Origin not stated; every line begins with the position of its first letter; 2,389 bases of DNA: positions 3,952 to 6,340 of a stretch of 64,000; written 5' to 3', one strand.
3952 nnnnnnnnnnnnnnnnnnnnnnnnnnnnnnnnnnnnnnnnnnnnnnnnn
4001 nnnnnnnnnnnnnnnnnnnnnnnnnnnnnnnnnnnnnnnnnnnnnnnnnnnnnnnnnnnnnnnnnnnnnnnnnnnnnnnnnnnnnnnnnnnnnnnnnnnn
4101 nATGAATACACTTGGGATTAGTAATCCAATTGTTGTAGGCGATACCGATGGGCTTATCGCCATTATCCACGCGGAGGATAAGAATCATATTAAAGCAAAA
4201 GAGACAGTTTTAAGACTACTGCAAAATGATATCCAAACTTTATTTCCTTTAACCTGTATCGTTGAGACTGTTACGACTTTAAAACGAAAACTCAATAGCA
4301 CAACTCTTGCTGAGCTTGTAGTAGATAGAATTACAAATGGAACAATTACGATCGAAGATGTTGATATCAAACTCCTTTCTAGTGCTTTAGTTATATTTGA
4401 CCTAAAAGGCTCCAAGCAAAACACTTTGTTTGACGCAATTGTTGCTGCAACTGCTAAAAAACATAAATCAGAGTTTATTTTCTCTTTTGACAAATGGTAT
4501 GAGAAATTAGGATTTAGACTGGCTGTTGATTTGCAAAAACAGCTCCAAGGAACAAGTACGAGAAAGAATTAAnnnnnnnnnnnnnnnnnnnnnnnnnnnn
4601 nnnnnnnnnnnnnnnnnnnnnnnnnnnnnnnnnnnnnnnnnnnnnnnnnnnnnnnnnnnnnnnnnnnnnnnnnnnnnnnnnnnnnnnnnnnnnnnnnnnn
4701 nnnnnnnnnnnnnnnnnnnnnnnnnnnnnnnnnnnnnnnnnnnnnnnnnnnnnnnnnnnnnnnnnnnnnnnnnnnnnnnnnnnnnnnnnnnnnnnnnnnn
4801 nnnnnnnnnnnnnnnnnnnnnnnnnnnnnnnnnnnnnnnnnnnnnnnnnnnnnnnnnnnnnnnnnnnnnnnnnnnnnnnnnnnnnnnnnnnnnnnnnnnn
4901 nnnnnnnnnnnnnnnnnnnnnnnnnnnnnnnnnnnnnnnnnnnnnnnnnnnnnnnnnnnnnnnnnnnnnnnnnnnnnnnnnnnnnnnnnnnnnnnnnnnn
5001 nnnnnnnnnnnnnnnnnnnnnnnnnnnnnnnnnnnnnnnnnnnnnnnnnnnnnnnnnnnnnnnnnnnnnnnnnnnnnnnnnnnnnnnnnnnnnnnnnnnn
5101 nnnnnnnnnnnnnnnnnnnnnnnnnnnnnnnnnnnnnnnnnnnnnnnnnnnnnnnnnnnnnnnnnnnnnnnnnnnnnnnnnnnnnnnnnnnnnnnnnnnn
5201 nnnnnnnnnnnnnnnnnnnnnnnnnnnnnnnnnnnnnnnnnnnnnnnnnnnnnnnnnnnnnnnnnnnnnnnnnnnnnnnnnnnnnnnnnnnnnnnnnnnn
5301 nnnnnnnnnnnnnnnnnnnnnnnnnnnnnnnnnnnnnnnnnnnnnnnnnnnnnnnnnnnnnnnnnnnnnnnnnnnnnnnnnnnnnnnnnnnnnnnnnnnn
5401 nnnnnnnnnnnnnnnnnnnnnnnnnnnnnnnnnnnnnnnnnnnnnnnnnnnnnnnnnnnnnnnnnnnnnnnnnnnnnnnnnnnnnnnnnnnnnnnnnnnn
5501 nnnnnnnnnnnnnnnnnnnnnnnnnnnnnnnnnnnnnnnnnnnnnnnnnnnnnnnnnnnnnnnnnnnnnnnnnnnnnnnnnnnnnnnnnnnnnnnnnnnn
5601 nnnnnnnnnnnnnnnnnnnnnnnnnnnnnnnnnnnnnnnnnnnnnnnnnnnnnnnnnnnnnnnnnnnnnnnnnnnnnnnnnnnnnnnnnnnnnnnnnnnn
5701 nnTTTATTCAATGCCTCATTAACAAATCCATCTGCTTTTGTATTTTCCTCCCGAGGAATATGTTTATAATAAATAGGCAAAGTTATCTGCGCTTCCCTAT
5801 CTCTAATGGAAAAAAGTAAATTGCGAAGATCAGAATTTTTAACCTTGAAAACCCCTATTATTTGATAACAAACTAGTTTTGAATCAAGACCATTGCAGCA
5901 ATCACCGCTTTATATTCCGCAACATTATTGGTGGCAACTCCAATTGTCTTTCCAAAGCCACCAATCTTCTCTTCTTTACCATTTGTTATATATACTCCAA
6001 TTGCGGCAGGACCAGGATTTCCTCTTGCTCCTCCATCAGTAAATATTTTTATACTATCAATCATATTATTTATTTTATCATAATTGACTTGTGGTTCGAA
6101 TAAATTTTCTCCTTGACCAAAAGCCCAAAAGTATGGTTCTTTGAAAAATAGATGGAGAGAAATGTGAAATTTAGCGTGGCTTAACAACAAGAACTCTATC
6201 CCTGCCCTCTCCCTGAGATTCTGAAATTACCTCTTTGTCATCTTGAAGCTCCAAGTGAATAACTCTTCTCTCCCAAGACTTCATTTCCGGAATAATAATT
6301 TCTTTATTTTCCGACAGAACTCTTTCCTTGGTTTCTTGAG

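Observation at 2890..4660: The 5' end of the hexokinase gene occurs three times as direct repeats bracketing two cassettes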

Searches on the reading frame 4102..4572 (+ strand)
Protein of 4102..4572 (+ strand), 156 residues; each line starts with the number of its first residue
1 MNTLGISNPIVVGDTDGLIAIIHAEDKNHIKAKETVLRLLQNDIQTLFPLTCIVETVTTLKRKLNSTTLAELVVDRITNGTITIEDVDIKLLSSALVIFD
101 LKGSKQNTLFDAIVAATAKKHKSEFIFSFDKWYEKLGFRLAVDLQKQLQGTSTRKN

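Call 6: search_protein_families(library=pfam, proteins=[window:4102-4572:+], max_evalue=0.01)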
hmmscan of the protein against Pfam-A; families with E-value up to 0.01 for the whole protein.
window:4102-4572:+ (156 aa): 1 family
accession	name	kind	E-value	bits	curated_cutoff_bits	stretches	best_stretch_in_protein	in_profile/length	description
PF01850.27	PIN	-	1.5e-10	42.1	23.6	1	14-136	4-117/120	PIN domain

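Call 22: find_homologous_proteins(query=window:4102-4569:+, max_evalue=0.001)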
Query window:4102-4569:+ (156 aa): 380 proteins with E <= 0.001 among 492 candidates; the best 120 are listed.
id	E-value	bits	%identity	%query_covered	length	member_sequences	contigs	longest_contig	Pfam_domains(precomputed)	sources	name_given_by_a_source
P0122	1.1e-92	326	100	100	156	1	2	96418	PF01850.28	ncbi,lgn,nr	ncbi:MAG: type II toxin-antitoxin system VapC family toxin [Candidatus Levybacteria bacterium]|nr:ty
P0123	1.2e-54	202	70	90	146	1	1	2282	PF01850.28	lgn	-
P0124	6.0e-54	200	68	90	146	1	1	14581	PF01850.28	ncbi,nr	ncbi:PIN domain-containing protein [Candidatus Gottesmanbacteria bacterium]|nr:PIN domain-containing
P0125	6.9e-54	200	68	90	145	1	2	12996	PF01850.28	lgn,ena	-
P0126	1.9e-53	198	66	92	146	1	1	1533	PF01850.28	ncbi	-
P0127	4.7e-53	197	68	92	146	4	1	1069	PF01850.28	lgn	-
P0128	6.5e-53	197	68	92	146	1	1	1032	PF01850.28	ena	-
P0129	2.7e-52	195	65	94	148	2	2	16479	PF01850.28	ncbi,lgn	-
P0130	3.0e-52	195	66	92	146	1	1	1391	PF01850.28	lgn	-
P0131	3.4e-52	194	67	92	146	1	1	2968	PF01850.28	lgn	-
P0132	3.6e-52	194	67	92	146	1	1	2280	PF01850.28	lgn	-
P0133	5.4e-52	194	67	92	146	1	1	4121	PF01850.28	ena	-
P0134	6.4e-52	194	67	90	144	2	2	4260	PF01850.28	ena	-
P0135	1.2e-51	193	68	92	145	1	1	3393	PF01850.28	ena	-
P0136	1.5e-51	192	66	92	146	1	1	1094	PF01850.28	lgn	-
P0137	1.7e-51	192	66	92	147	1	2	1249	PF01850.28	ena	-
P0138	1.7e-51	192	67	92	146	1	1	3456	PF01850.28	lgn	-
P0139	1.9e-51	192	65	92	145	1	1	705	PF01850.28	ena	-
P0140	2.3e-51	192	66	96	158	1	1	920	PF01850.28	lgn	-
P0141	5.7e-51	190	67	92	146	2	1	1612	PF01850.28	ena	-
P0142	6.0e-51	190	68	87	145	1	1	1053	PF01850.28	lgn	-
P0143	9.6e-51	190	65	92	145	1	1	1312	PF01850.28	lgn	-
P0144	1.2e-50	189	65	90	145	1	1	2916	PF01850.28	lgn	-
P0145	1.5e-50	189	65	92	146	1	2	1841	PF01850.28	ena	-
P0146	1.9e-50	189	66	96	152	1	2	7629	PF01850.28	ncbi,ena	-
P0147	2.2e-50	189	66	93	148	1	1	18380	PF01850.28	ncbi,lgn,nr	ncbi:type II toxin-antitoxin system VapC family toxin [Candidatus Daviesbacteria bacterium]|nr:type 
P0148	3.5e-50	188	68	90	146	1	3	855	PF01850.28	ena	-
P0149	4.8e-50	187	64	92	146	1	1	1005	PF01850.28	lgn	-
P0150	7.7e-50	187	64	92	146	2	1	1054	PF01850.28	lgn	-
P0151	8.9e-50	187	67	92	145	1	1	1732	PF01850.28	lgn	-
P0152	1.3e-49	186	65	90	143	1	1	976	PF01850.28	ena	-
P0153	1.5e-49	186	63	90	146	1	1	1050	PF01850.28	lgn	-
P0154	3.3e-49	185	63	92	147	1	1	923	PF01850.28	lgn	-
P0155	3.3e-49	185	66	94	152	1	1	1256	PF01850.28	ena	-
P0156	4.9e-49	184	65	92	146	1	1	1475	PF01850.28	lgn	-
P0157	6.8e-49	184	66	87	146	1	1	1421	PF01850.28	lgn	-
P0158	8.5e-49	183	62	100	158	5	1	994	PF01850.28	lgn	-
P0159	1.3e-48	183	64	94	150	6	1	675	PF01850.28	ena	-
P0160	1.3e-48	183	63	94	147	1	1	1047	PF01850.28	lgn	-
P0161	1.6e-48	183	65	92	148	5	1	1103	PF01850.28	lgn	-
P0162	2.5e-48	182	64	96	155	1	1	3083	PF01850.28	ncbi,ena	-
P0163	2.7e-48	182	61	93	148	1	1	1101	PF01850.28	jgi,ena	jgi:predicted nucleic acid-binding protein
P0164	3.0e-48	182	65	90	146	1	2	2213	PF01850.28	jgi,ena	jgi:predicted nucleic acid-binding protein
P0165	3.6e-48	181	65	94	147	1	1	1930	PF01850.28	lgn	-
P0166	3.7e-48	181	63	92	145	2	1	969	PF01850.28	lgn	-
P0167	4.0e-48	181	64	92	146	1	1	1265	PF01850.28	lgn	-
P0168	4.9e-48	181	63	96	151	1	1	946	PF01850.28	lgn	-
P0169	5.1e-48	181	64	92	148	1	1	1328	PF01850.28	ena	-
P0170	5.5e-48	181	64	94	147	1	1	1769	PF01850.28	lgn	-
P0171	6.0e-48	181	63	92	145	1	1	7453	PF01850.28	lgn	-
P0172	6.2e-48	181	64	92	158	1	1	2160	PF01850.28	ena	-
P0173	1.1e-47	180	62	94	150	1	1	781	PF01850.28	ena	-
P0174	1.2e-47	180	62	90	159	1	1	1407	PF01850.28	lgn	-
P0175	1.4e-47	179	63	94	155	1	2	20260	PF01850.28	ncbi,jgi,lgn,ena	-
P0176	1.7e-47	179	63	92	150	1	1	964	PF01850.28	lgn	-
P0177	2.1e-47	179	64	92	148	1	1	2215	PF01850.28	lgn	-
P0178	2.1e-47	179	63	92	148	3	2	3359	PF01850.28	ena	-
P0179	2.7e-47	179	61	94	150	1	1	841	PF01850.28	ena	-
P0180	3.3e-47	178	62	92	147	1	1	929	PF01850.28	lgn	-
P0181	5.6e-47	178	63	94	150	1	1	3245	PF01850.28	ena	-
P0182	8.3e-47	177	65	90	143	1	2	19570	PF01850.28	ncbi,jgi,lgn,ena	-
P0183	1.2e-46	176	63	92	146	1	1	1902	PF01850.28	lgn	-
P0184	1.2e-46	176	63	92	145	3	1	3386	PF01850.28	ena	-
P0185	1.2e-46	176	59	94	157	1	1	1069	PF01850.28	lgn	-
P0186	1.4e-46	176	61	92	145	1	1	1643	PF01850.28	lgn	-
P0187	1.6e-46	176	62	92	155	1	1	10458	PF01850.28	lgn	-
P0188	1.8e-46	176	62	97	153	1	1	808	PF01850.28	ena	-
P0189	1.8e-46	176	63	92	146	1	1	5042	PF01850.28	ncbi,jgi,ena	-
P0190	2.0e-46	176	64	87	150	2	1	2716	PF01850.28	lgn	-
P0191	2.9e-46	175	61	92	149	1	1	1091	PF01850.28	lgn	-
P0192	3.3e-46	175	63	92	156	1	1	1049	PF01850.28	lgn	-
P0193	3.6e-46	175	61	92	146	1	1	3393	PF01850.28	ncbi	-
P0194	5.0e-46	174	63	92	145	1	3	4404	PF01850.28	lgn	-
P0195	5.3e-46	174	61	97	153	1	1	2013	PF01850.28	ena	-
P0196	7.0e-46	174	63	92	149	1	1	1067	PF01850.28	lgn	-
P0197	7.6e-46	174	61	92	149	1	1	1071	PF01850.28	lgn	-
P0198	1.0e-45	173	61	94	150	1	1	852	PF01850.28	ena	-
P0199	1.2e-45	173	61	92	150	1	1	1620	PF01850.28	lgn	-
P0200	1.8e-45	173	63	92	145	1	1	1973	PF01850.28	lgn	-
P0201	2.2e-45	172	63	92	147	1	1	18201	PF01850.28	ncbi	-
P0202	2.2e-45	172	60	92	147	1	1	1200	PF01850.28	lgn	-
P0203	3.4e-45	172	61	93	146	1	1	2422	PF01850.28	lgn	-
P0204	3.5e-45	172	63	92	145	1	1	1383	PF01850.28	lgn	-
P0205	4.6e-45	171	64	87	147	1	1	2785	PF01850.28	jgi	jgi:predicted nucleic acid-binding protein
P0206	6.3e-45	171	59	97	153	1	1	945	PF01850.28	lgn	-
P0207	8.3e-45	170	60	97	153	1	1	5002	PF01850.28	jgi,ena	-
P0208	1.0e-44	170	61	90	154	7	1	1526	PF01850.28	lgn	-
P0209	2.0e-44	169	61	92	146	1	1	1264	PF01850.28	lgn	-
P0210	2.8e-44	169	60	92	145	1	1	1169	PF01850.28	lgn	-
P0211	3.0e-44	169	61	88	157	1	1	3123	PF01850.28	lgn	-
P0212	4.4e-44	168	60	92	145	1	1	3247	PF01850.28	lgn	-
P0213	5.4e-44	168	61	90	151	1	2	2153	PF01850.28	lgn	-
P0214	5.6e-44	168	61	87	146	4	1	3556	PF01850.28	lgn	-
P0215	9.2e-44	167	60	92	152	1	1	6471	PF01850.28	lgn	-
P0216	1.3e-43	167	58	94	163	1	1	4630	PF01850.28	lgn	-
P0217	1.7e-43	166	61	92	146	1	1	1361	PF01850.28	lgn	-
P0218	1.8e-43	166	63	88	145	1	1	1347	PF01850.28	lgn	-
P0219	2.7e-43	166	63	87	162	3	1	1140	PF01850.28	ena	-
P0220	2.9e-43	165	60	92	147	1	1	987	PF01850.28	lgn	-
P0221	3.9e-43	165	57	92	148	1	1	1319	PF01850.28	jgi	jgi:predicted nucleic acid-binding protein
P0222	3.9e-43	165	61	92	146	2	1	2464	PF01850.28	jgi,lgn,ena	-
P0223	4.3e-43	165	60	92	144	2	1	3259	PF01850.28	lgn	-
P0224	4.8e-43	165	59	92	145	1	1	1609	PF01850.28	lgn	-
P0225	5.0e-43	165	62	87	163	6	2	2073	PF01850.28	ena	-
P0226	6.4e-43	164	58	92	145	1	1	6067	PF01850.28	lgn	-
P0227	6.7e-43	164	55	91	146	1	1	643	PF01850.28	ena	-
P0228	6.9e-43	164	61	92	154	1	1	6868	PF01850.28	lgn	-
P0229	9.2e-43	164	60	93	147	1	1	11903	PF01850.28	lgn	-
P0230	9.7e-43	164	59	92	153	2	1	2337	PF01850.28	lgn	-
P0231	9.8e-43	164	60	94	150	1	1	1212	PF01850.28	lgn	-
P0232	1.0e-42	164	58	92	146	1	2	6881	PF01850.28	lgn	-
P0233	1.1e-42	164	60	92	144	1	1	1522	PF01850.28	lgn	-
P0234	1.2e-42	163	59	92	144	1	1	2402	PF01850.28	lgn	-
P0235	2.0e-42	163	58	92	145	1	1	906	PF01850.28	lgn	-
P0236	2.3e-42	163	57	92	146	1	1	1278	PF01850.28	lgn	-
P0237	2.5e-42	162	59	90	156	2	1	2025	PF01850.28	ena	-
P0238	2.6e-42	162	58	92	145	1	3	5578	PF01850.28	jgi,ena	-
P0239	3.0e-42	162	58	92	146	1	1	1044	PF01850.28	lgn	-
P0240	3.1e-42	162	61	87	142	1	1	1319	PF01850.28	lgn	-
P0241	3.3e-42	162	59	93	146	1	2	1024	PF01850.28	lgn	-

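Call 24: find_encoding_contigs(protein=P0122, flank=10000, max_places=6)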
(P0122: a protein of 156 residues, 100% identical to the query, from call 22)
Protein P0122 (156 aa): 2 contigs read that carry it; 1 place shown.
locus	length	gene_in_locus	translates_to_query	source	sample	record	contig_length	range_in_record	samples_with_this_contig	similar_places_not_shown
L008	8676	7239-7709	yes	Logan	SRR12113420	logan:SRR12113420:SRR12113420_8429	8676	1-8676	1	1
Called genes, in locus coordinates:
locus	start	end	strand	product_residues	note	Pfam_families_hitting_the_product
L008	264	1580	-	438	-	PF00486:Trans_reg_C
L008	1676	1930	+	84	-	-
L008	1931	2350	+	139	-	PF01850:PIN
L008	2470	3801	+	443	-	PF20706:GT4-conflict (weak), PF00534:Glycos_transf_1, PF13692:Glyco_trans_1_4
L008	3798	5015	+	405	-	PF06202:GDE_C (weak), PF12899:Glyco_hydro_100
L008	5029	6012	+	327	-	PF08282:Hydrolase_3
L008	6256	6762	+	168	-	-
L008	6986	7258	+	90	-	PF02604:PhdYeFM_antitox (weak)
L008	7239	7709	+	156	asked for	PF01850:PIN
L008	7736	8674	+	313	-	?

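Call 25: find_encoding_contigs(protein=P0124, flank=5000, max_places=3)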
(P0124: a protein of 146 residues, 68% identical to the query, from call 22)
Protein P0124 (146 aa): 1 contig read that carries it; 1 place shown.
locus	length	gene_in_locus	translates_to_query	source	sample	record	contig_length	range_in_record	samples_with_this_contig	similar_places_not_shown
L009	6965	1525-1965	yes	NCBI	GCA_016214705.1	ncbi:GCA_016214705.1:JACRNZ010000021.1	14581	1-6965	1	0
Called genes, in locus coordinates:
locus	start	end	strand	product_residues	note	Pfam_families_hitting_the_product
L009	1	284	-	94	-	PF13847:Methyltransf_31 (weak), PF13489:Methyltransf_23 (weak)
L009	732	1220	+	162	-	PF13683:rve_3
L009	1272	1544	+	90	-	PF02604:PhdYeFM_antitox (weak)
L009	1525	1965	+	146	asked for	PF01850:PIN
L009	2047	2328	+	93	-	-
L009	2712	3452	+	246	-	PF01386:Ribosomal_L25p, PF14693:Ribosomal_TL5_C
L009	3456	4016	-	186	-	PF13428:TPR_14 (faint), PF13174:TPR_6 (faint), PF14559:TPR_19 (weak)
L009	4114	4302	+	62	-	-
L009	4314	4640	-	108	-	-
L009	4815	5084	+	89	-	PF18893:DUF5652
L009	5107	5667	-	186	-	PF09335:VTT_dom (weak)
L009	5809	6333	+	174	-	-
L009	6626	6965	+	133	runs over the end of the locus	-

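Call 26: find_encoding_contigs(protein=P0147, flank=5000, max_places=3)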
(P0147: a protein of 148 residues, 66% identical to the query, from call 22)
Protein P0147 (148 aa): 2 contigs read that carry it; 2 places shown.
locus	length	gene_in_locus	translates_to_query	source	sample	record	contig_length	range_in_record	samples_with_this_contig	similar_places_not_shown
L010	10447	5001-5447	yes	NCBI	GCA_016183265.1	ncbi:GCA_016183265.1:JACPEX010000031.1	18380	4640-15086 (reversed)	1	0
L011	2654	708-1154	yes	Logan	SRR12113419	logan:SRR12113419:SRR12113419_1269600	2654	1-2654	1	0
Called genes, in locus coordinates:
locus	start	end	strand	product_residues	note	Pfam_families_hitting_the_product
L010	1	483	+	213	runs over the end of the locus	PF02223:Thymidylate_kin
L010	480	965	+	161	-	PF18915:DUF5667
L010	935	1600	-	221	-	-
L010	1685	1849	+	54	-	-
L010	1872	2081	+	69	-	-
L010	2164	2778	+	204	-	PF22769:DCD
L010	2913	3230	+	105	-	PF00692:dUTPase (weak), PF22769:DCD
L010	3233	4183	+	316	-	PF00303:Thymidylat_synt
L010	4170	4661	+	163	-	PF00186:DHFR_1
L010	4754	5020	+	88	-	PF02604:PhdYeFM_antitox (weak)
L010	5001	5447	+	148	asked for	PF01850:PIN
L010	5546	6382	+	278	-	PF00318:Ribosomal_S2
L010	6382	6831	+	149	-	PF25025:EF-Ts_N (weak), PF00889:EF_TS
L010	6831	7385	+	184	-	PF01765:RRF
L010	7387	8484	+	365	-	PF02163:Peptidase_M50, PF00595:PDZ (faint), PF17820:PDZ_6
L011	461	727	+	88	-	PF02604:PhdYeFM_antitox (weak)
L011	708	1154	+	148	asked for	PF01850:PIN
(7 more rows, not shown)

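Call 27: find_encoding_contigs(protein=P0129, flank=5000, max_places=3)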
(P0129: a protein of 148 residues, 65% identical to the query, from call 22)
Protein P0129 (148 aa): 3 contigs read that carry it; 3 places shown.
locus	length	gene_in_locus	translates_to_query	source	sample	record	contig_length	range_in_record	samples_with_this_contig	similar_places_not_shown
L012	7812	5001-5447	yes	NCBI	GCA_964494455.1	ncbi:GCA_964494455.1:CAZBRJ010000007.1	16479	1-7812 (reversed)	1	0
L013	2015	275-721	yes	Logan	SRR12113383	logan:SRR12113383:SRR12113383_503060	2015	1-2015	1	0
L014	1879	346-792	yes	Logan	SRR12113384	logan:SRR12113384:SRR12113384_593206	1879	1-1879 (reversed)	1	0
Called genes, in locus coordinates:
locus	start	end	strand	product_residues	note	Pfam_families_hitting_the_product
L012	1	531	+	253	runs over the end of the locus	-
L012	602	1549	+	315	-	-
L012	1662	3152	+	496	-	-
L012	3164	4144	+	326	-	-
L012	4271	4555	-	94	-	PF04221:RelB (weak)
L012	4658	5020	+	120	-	PF02604:PhdYeFM_antitox (weak)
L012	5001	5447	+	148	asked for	PF01850:PIN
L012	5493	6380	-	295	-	PF13620:CarboxypepD_reg (faint)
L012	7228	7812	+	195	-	?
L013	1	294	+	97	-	?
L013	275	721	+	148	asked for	PF01850:PIN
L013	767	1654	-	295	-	PF13620:CarboxypepD_reg (faint)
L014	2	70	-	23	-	?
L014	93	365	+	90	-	PF02604:PhdYeFM_antitox (weak)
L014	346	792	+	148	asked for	PF01850:PIN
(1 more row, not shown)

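Call 28: find_encoding_contigs(protein=P0125, flank=5000, max_places=3)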
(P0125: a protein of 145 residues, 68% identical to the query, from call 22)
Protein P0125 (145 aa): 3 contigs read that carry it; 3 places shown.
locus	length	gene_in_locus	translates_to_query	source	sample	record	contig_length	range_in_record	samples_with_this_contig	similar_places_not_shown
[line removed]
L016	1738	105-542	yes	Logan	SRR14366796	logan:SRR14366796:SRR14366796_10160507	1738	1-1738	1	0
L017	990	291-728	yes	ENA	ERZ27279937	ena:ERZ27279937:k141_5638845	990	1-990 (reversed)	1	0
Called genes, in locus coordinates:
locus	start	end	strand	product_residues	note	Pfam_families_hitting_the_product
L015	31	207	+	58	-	-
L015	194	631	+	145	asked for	PF01850:PIN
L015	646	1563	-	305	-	PF00589:Phage_integrase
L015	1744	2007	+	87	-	PF01381:HTH_3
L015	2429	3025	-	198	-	PF00239:Resolvase, PF02796:HTH_7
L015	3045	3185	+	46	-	-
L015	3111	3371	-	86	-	PF05016:ParE_toxin (weak), PF15738:YafQ_toxin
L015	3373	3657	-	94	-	PF04221:RelB (weak)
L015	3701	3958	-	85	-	-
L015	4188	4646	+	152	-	PF19663:DUF6166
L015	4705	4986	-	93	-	-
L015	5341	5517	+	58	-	PF12728:HTH_17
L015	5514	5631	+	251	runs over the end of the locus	PF00142:Fer4_NifH (weak), PF01656:CbiA, PF02374:ArsA_ATPase (faint), PF06564:CBP_BcsQ, PF07015:VirC1 (weak), PF09140:MipZ, PF10609:ParA, PF13614:AAA_31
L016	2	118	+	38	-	?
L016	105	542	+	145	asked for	PF01850:PIN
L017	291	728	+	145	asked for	PF01850:PIN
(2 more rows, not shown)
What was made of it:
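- One PIN homologue lies next to a tyrosine integrase on a plasmid-like contig (L015, call 28).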

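Call 85: search_protein_families(library=phrogs, proteins=[window:4102-4569:+], max_evalue=0.01)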
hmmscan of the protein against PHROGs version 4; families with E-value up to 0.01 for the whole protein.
window:4102-4569:+ (156 aa): 0 families

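Call 86: search_protein_families(library=ncbifam, proteins=[window:4102-4569:+], max_evalue=0.01)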
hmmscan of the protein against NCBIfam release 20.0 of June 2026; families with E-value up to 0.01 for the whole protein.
window:4102-4569:+ (156 aa): 0 families

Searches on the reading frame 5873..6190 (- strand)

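Call 6: search_protein_families(library=pfam, proteins=[window:5873-6190:-], max_evalue=0.01)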
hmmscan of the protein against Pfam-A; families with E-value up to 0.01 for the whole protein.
window:5873-6190:- (105 aa): 2 families
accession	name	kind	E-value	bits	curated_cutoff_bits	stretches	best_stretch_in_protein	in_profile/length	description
PF00075.30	RNase_H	-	5.3e-07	30.3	25.8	1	47-100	4-54/141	RNase H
PF13456.12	RVT_3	-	0.0013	19.1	21.6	1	51-104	2-56/123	Reverse transcriptase-like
